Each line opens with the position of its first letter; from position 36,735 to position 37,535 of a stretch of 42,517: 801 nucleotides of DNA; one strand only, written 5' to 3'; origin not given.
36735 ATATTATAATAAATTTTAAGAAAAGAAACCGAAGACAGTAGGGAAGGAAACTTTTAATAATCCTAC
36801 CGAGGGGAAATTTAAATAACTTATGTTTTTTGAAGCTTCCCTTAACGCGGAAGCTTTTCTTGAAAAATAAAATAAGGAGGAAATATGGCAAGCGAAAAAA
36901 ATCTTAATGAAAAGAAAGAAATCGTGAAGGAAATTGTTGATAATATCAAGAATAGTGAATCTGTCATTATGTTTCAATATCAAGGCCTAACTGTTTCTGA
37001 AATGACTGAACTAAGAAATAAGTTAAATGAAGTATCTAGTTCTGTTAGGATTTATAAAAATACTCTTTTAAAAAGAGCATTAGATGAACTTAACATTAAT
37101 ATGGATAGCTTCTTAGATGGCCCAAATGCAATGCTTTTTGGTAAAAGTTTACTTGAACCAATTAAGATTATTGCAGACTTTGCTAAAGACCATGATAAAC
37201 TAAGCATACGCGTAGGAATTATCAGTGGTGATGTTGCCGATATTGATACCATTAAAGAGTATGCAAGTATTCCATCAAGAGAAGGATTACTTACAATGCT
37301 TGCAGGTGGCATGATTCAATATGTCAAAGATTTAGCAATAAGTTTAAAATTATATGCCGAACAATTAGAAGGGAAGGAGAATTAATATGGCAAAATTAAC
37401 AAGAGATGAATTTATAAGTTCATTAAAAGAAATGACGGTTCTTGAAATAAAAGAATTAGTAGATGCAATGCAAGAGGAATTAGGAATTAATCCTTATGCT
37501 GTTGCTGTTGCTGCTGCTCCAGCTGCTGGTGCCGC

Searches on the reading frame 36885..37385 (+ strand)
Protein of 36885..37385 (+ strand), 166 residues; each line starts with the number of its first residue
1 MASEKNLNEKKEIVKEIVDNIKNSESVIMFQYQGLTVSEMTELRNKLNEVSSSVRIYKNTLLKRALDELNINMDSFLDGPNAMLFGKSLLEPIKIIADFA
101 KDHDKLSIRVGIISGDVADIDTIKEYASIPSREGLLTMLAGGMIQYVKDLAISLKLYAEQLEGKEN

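Call 43: search_protein_families(library=pfam, proteins=[window:36885-37385:+], max_evalue=0.001)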
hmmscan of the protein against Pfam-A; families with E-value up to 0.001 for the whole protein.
window:36885-37385:+ (166 aa): 1 family
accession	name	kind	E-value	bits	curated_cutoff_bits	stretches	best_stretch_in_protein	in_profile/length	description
PF00466.25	Ribosomal_L10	-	5e-26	91.1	22.8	1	6-101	2-100/100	Ribosomal protein L10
